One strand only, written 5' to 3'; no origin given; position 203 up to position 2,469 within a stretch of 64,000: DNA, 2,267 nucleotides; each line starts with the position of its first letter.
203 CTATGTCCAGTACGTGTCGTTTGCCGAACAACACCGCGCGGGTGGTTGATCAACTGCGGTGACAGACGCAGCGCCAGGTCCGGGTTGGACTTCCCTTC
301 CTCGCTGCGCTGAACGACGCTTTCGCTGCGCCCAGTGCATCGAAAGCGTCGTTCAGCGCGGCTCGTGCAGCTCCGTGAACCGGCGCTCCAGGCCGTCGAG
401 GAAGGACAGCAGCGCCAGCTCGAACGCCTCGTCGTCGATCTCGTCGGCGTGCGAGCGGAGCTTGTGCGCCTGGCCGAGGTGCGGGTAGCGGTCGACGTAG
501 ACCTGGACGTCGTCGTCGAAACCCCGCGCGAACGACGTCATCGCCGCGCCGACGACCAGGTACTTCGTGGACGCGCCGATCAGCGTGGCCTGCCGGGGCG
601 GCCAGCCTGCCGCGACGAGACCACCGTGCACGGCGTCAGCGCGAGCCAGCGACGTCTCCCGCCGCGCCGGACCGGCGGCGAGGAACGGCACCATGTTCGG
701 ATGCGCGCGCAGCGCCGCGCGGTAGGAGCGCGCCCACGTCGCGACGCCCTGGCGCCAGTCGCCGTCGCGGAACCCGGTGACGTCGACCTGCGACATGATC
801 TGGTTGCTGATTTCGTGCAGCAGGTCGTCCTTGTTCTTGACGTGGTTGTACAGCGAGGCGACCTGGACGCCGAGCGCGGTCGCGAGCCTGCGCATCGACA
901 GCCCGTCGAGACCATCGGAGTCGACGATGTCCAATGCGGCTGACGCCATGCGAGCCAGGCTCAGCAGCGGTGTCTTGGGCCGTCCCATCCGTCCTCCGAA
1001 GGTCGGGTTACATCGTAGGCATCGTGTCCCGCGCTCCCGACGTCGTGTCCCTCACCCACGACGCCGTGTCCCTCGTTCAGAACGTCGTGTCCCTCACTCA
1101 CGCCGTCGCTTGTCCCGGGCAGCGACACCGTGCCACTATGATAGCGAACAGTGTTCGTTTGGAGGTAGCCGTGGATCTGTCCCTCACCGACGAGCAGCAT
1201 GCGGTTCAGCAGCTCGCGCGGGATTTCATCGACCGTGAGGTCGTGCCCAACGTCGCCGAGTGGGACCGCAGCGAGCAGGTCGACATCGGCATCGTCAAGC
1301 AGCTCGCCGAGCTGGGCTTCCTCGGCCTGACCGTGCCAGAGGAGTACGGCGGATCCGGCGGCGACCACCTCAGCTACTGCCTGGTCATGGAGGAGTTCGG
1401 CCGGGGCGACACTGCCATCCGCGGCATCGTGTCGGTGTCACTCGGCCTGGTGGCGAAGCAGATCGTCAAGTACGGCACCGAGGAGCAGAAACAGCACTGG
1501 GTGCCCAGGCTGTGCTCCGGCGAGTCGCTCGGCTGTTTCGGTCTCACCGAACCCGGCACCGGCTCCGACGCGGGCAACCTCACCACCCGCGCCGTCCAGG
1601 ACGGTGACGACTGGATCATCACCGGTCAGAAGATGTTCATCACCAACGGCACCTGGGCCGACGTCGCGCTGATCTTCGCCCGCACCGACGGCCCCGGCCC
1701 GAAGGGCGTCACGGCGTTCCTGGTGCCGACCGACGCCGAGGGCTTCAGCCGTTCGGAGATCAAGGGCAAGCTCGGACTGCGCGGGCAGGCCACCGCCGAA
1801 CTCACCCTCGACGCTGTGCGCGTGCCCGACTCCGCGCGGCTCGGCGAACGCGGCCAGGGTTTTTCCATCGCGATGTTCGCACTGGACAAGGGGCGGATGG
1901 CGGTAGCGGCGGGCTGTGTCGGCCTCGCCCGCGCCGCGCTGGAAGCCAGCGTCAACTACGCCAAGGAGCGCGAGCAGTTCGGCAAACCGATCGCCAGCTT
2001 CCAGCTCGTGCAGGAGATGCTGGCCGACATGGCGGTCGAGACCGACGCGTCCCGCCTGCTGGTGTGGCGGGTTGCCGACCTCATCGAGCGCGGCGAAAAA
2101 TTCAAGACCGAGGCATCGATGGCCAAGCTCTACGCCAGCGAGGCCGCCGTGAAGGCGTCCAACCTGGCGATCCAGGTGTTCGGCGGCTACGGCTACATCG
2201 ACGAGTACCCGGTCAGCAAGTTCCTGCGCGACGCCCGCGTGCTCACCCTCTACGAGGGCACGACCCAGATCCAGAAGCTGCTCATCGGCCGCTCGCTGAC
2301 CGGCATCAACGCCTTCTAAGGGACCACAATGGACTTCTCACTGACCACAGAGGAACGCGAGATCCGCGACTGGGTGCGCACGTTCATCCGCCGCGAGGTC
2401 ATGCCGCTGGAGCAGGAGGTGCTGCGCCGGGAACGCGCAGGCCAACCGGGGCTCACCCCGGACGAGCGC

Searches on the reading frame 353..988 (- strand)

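Call 13: search_protein_families(library=pfam, proteins=[window:353-988:-])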
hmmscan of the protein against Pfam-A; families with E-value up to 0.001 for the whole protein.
window:353-988:- (211 aa): 2 families
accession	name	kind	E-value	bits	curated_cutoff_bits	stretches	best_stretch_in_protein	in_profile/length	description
PF02909.22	TetR_C_1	-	4.1e-11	43.4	21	1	75-202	6-144/146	Tetracyclin repressor-like, C-terminal domain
PF00440.29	TetR_N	-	2.7e-08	33.9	24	1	17-60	4-47/47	Bacterial regulatory proteins, tetR family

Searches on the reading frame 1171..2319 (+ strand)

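Call 13: search_protein_families(library=pfam, proteins=[window:1171-2319:+])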
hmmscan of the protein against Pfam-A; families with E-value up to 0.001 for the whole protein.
window:1171-2319:+ (382 aa): 5 families
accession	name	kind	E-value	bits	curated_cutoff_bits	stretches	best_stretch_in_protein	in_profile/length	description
PF00441.29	Acyl-CoA_dh_1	-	4.3e-54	183.2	22.4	1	228-376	1-149/150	Acyl-CoA dehydrogenase, C-terminal domain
PF02771.21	Acyl-CoA_dh_N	-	4.9e-41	140.1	22.9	1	6-118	1-113/113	Acyl-CoA dehydrogenase, N-terminal domain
PF02770.24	Acyl-CoA_dh_M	-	2e-28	98.8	33.3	1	122-216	1-97/97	Acyl-CoA dehydrogenase, middle domain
PF08028.16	Acyl-CoA_dh_2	-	1.3e-23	84.1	22.7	1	245-364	3-132/134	Acyl-CoA dehydrogenase, C-terminal domain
PF22924.1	ACOX_C_alpha1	-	0.00042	20.6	27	0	276-376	50-168/169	Acyl-CoA oxidase, C-alpha1 domain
